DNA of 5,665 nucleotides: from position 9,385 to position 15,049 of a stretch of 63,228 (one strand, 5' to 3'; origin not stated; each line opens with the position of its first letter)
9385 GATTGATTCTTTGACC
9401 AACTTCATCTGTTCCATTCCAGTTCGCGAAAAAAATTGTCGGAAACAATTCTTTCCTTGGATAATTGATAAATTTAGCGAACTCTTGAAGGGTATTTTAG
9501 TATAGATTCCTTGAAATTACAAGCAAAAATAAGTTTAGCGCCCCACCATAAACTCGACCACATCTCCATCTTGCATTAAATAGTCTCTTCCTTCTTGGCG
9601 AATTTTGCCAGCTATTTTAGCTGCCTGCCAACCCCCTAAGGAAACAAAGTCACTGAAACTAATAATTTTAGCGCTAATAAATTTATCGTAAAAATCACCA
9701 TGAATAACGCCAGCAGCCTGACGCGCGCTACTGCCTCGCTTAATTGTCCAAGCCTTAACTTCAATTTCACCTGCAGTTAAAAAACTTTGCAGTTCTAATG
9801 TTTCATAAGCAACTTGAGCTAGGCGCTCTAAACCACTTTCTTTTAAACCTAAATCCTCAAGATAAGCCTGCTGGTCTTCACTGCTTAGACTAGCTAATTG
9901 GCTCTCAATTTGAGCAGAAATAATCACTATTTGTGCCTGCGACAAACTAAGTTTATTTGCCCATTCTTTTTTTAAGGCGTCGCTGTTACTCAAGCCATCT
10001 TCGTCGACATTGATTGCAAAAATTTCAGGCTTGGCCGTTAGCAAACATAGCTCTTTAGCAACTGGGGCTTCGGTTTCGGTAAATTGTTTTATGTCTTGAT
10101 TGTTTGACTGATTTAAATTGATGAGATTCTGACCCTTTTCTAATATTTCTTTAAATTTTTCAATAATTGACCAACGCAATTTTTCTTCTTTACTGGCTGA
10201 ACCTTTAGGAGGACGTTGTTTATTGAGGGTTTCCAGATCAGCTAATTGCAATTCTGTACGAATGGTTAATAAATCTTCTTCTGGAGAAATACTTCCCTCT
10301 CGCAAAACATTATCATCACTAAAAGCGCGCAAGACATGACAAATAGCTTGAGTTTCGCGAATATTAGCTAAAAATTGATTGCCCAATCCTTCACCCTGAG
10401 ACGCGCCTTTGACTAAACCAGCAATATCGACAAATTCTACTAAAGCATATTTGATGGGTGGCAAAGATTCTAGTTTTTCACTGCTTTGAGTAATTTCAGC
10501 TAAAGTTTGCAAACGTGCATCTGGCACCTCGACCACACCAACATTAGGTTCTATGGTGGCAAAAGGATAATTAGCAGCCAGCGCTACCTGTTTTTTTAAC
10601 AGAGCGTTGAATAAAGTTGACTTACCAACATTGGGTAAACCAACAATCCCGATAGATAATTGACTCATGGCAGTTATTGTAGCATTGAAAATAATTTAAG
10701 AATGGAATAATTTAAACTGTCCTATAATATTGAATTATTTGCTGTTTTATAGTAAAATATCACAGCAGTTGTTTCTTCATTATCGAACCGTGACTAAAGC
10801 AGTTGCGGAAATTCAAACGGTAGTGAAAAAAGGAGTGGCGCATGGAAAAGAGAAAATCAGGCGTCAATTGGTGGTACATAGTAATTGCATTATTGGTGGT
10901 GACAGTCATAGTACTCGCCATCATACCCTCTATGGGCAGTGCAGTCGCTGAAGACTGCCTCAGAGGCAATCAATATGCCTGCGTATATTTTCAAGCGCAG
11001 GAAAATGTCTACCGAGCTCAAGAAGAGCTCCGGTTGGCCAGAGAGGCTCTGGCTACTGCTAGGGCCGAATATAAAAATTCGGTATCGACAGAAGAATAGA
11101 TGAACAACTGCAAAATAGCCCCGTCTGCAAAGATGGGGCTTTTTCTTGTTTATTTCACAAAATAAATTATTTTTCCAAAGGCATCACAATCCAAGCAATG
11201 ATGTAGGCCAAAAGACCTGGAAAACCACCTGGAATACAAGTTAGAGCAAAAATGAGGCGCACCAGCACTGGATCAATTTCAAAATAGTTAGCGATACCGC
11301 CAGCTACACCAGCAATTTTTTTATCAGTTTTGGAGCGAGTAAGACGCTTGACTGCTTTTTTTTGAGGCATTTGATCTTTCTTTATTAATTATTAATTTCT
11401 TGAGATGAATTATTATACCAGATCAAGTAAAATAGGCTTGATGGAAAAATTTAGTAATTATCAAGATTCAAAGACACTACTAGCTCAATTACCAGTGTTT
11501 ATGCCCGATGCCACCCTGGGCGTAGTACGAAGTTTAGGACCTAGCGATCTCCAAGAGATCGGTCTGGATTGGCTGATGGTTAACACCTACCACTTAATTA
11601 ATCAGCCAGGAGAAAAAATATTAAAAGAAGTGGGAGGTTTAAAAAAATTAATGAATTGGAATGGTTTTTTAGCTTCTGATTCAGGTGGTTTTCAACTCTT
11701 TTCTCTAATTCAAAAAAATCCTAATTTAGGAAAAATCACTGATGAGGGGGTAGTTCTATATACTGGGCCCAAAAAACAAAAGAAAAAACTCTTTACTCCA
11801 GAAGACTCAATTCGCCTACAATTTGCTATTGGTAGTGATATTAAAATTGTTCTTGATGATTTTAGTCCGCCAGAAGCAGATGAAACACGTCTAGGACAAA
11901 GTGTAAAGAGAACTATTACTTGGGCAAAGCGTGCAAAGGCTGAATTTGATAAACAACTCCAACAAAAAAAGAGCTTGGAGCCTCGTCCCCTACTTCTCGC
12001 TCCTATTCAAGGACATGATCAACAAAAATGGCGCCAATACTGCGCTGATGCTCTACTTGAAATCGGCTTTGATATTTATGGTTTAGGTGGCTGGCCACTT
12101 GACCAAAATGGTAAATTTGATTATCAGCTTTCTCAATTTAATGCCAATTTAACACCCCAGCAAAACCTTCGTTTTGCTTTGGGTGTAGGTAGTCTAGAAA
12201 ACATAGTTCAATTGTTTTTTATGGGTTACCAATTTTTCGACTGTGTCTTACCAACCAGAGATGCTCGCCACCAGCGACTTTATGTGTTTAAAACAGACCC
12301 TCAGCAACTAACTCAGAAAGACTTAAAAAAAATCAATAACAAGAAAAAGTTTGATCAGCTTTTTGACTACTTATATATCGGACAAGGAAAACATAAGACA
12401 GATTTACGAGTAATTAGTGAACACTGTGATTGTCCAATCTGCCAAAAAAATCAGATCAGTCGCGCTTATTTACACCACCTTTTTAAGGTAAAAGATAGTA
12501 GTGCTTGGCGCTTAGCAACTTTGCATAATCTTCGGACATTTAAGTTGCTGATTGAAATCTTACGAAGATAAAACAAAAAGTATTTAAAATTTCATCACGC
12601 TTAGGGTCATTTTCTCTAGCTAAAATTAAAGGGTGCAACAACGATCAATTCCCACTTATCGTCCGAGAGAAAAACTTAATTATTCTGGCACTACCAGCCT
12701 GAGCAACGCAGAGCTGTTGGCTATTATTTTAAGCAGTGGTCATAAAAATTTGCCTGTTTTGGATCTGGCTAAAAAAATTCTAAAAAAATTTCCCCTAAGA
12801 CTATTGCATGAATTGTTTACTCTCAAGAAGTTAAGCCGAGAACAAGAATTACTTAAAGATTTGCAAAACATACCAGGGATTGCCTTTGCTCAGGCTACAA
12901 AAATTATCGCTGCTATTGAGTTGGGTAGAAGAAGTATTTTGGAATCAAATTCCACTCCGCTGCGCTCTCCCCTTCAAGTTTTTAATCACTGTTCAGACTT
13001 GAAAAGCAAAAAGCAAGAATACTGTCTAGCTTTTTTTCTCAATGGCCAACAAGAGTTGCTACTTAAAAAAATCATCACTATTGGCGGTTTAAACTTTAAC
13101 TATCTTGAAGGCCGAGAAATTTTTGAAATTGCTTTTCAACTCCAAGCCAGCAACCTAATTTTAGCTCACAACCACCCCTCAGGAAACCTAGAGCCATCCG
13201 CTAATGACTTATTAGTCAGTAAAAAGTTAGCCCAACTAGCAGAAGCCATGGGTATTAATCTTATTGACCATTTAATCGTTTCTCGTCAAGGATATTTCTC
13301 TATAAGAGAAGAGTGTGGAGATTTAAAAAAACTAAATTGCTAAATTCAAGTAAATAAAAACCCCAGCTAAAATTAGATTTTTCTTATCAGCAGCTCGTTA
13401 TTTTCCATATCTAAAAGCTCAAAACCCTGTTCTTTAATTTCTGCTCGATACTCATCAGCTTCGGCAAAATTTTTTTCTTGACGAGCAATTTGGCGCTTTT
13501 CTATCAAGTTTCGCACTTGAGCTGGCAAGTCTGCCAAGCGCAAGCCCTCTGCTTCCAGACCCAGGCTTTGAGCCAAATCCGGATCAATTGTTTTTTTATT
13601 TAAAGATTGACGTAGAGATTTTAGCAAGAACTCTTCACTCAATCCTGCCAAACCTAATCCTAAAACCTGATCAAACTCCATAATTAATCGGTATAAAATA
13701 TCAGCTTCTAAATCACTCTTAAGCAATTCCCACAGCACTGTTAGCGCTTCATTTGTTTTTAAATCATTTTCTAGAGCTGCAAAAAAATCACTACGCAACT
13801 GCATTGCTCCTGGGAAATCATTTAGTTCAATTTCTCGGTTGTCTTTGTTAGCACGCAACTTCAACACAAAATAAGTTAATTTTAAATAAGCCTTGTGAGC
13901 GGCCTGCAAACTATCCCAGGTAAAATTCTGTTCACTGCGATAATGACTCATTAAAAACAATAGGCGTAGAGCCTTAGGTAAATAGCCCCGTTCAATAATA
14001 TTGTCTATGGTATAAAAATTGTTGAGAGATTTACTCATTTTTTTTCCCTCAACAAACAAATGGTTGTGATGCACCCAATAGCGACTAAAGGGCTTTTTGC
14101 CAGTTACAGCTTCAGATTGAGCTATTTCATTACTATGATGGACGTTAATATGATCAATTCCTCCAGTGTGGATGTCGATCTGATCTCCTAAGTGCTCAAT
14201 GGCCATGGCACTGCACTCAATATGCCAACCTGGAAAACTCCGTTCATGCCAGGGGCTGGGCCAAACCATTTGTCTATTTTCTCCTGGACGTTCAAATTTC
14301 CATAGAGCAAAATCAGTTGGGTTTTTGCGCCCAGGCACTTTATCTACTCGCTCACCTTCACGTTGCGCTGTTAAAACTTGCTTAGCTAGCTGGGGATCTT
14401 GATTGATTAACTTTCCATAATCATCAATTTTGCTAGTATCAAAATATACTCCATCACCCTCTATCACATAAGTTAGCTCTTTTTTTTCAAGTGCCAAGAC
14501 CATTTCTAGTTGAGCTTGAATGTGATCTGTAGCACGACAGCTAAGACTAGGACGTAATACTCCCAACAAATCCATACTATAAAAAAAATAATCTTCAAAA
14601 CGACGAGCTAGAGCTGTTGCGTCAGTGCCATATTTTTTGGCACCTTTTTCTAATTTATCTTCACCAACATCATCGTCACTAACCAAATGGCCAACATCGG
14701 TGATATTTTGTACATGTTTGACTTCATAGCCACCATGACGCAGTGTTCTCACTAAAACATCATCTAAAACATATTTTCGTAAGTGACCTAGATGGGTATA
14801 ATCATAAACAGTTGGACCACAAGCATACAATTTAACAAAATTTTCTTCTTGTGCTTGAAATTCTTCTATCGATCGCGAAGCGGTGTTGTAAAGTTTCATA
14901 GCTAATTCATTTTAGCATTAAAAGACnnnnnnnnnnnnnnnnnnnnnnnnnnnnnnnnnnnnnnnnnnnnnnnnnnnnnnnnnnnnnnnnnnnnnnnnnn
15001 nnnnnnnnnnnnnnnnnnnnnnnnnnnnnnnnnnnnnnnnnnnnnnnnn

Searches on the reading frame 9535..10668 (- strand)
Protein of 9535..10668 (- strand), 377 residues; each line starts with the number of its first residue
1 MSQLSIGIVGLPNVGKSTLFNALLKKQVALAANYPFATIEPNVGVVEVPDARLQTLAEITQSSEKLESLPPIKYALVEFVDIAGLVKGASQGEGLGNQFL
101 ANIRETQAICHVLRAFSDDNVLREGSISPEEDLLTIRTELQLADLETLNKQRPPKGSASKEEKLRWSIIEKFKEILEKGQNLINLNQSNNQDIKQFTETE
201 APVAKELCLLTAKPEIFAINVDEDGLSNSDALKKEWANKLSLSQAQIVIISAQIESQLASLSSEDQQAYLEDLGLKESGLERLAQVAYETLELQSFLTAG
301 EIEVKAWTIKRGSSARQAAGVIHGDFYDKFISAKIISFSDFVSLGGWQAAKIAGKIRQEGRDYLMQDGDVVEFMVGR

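Call 54: search_protein_families(library=pfam, proteins=[window:9535-10668:-], max_evalue=0.00001)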
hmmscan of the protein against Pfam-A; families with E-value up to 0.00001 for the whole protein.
window:9535-10668:- (377 aa): 3 families
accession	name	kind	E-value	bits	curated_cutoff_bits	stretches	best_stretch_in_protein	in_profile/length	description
PF06071.19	YchF-GTPase_C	-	7.2e-32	109.8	27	1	293-374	1-82/84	Protein of unknown function (DUF933)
PF01926.29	MMR_HSR1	-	2.9e-22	79.4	21.9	1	6-124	2-86/113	50S ribosome-binding GTPase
PF02421.24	FeoB_N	-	5.6e-07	29.6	27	1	6-51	3-47/156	Ferrous iron transport protein B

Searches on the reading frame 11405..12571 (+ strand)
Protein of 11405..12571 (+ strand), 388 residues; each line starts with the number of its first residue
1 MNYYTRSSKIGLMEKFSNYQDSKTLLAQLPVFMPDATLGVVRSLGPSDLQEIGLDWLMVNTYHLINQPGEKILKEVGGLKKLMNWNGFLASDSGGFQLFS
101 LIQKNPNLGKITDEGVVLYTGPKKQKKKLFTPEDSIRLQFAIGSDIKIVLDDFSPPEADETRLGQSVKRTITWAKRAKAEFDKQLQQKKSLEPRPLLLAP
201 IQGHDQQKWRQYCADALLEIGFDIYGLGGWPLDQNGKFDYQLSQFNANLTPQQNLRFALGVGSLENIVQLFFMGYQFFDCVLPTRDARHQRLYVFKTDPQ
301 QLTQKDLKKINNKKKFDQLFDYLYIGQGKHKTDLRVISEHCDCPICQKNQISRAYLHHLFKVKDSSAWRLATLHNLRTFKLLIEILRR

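Call 54: search_protein_families(library=pfam, proteins=[window:11405-12571:+], max_evalue=0.00001)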
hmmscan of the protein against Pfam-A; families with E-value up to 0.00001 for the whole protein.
window:11405-12571:+ (388 aa): 1 family
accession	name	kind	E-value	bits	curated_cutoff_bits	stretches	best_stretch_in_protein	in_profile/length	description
PF01702.25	TGT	-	3.3e-79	267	26.3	1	28-387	16-336/357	Queuine tRNA-ribosyltransferase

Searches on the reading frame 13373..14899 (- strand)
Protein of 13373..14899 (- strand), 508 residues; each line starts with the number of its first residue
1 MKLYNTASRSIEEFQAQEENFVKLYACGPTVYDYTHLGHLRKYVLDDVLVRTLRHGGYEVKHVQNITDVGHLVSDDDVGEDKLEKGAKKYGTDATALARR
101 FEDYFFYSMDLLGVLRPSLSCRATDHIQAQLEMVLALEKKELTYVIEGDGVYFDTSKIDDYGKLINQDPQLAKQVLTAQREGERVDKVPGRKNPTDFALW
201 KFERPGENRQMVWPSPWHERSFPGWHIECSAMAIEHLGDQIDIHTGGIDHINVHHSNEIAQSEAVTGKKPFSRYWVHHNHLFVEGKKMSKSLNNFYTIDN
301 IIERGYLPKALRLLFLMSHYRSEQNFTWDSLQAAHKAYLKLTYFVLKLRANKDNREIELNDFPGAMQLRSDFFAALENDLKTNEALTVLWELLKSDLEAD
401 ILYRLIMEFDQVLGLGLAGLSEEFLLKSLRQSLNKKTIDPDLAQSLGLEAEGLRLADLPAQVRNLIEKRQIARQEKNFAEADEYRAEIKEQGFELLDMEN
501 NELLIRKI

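Call 54: search_protein_families(library=pfam, proteins=[window:13373-14899:-], max_evalue=0.00001)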
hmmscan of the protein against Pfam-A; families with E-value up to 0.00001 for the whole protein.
window:13373-14899:- (508 aa): 3 families
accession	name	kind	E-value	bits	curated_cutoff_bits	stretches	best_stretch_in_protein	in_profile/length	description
PF01406.26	tRNA-synt_1e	-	1.2e-89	301.2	27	1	14-335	2-300/301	tRNA synthetases class I (C) catalytic domain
PF09334.17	tRNA-synt_1g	-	8.8e-11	41.6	20.1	0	274-334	314-374/391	tRNA synthetases class I (M)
PF00133.28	tRNA-synt_1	-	1.4e-10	41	22.7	1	242-326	330-413/414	tRNA synthetases class I (I, L, M and V)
